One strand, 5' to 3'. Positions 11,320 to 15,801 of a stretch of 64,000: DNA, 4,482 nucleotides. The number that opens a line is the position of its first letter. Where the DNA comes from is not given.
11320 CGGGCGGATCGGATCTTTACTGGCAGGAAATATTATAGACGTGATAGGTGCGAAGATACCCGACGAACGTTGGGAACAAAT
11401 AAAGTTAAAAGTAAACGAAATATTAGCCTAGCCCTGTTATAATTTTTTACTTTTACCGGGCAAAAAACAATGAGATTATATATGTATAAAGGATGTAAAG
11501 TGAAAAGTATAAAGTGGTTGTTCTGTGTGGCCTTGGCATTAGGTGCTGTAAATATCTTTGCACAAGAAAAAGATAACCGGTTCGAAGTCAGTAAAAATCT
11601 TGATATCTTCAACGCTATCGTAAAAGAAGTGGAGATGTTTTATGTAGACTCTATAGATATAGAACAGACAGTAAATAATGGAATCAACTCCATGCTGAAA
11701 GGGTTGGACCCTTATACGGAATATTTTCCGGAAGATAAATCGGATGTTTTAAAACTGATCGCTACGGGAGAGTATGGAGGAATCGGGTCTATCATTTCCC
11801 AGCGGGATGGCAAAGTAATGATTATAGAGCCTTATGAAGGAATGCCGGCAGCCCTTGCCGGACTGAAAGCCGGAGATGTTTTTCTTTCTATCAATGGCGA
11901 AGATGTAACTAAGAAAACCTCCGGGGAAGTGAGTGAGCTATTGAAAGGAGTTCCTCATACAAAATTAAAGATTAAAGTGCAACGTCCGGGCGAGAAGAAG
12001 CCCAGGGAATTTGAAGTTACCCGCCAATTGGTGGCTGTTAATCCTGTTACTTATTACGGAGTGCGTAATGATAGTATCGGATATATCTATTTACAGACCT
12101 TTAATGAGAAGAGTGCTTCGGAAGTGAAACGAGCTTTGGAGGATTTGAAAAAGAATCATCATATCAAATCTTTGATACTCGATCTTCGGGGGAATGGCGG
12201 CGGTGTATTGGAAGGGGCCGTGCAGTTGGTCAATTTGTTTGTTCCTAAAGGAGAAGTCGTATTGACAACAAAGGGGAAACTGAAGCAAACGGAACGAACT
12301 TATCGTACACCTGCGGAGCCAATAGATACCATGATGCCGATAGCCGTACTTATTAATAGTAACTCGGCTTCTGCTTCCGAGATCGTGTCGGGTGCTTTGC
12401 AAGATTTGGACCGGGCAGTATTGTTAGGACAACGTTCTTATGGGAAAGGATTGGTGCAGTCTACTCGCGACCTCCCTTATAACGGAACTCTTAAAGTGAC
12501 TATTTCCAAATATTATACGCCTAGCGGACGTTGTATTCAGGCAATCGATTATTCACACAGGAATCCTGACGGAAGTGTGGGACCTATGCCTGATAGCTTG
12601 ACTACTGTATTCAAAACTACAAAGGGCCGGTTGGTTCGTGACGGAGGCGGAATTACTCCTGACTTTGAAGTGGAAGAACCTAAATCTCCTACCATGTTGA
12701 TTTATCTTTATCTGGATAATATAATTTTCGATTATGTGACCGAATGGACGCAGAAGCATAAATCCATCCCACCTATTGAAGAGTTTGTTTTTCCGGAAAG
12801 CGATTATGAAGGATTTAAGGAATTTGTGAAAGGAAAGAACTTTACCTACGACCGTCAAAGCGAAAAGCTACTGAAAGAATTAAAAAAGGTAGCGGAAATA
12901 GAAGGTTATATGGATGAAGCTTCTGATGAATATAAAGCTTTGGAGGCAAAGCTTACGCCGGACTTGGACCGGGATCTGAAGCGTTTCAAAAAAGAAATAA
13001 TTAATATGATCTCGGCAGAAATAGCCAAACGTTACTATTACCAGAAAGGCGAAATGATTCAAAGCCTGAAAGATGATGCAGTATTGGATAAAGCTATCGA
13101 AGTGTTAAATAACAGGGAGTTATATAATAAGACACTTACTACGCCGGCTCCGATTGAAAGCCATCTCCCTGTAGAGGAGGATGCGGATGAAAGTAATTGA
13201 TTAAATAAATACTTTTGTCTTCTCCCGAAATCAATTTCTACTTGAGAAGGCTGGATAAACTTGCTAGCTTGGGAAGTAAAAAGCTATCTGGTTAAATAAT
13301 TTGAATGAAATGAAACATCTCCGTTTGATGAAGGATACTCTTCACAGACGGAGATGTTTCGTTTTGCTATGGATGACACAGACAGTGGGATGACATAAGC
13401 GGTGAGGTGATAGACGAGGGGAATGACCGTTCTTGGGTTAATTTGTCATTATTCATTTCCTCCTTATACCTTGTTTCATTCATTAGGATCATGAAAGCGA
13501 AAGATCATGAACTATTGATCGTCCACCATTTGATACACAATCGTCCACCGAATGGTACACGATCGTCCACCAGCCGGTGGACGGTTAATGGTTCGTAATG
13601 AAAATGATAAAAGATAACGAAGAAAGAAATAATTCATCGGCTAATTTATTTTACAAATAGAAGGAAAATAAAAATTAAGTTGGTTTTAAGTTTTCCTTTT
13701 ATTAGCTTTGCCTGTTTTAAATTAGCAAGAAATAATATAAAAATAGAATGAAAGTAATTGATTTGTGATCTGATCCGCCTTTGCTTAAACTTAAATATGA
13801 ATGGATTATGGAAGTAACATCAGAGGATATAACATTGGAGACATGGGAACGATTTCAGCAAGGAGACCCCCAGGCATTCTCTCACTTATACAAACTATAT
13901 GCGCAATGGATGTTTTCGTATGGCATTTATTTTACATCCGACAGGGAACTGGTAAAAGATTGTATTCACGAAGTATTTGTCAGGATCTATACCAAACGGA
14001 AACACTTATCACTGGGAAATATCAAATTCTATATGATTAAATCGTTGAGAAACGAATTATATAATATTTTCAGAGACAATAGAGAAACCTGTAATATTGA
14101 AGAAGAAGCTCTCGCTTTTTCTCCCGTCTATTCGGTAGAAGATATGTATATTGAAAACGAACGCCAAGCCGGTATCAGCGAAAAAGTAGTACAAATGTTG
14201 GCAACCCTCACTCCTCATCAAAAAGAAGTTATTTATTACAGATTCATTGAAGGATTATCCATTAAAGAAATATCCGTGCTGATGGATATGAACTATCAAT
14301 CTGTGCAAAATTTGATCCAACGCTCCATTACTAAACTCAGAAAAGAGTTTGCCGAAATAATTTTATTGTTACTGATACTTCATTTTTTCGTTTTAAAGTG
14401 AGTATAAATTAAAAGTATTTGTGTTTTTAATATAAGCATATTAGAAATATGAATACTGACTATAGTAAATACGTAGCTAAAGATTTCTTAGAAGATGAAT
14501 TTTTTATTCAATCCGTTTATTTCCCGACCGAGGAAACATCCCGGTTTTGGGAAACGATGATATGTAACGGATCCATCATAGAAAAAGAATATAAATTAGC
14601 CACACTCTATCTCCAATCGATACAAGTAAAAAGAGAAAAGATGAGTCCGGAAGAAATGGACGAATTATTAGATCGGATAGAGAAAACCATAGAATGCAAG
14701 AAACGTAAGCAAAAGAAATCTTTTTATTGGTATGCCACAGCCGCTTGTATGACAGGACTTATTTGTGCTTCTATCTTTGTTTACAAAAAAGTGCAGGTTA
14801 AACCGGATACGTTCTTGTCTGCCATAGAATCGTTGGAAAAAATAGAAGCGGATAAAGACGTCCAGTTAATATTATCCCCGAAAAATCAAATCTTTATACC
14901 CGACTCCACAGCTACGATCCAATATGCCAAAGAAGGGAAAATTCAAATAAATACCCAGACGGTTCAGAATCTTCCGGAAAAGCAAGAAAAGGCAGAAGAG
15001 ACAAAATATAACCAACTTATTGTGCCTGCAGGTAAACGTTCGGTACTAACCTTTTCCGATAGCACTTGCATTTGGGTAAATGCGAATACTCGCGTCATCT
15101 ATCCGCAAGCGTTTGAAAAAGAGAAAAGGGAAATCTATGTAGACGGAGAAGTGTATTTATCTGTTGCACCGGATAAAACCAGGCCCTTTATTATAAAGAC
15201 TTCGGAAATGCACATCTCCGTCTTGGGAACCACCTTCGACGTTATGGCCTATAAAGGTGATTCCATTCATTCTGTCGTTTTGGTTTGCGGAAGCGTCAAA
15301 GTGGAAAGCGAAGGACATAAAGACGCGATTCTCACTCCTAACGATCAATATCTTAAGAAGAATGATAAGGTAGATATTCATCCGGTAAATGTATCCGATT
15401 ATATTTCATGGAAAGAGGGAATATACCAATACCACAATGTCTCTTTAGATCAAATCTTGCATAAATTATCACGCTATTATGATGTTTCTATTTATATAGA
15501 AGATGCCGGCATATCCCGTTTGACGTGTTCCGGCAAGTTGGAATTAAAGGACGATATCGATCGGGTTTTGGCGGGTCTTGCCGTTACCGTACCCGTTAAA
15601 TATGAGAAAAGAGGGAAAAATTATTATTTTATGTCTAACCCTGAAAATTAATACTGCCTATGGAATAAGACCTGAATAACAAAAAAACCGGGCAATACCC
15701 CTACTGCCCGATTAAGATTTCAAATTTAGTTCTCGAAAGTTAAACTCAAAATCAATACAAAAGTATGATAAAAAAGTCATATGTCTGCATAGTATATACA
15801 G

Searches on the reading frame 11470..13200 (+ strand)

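Call 69: search_protein_families(library=pfam, proteins=[window:11470-13200:+], max_evalue=0.00001)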
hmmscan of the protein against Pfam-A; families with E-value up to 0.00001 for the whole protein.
window:11470-13200:+ (576 aa): 4 families
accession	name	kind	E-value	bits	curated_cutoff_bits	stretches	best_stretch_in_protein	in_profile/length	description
PF03572.23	Peptidase_S41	-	1.1e-50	171.9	24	1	203-358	2-156/165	Peptidase family S41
PF17820.7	PDZ_6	-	1.2e-12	47.8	27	1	120-172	4-54/54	PDZ domain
PF13180.12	PDZ_2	-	4.8e-09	36.8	27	1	103-177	1-74/80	PDZ domain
PF00595.29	PDZ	-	2.8e-07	31.2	23.2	1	112-170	20-80/81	PDZ domain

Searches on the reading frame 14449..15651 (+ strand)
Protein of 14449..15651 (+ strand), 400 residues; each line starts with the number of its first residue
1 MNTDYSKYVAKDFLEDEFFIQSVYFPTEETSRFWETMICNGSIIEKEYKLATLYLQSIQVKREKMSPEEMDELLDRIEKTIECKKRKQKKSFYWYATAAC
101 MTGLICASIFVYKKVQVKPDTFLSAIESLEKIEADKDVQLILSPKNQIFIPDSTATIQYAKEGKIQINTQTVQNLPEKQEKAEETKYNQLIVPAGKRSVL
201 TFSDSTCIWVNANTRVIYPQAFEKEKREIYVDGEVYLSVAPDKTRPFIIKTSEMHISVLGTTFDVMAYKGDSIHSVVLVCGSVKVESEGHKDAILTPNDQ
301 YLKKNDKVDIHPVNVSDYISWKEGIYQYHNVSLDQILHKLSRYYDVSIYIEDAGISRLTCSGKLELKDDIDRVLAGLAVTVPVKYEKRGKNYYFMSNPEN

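Call 69: search_protein_families(library=pfam, proteins=[window:14449-15651:+], max_evalue=0.00001)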
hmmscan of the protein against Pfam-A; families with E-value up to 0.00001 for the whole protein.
window:14449-15651:+ (400 aa): 2 families
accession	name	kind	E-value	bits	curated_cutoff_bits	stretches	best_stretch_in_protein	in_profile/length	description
PF04773.18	FecR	-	1.7e-16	60.8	24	1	192-283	5-96/97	FecR protein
PF16344.10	FecR_C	-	1.4e-14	54.3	24.4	1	327-393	3-69/70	FecR, C-terminal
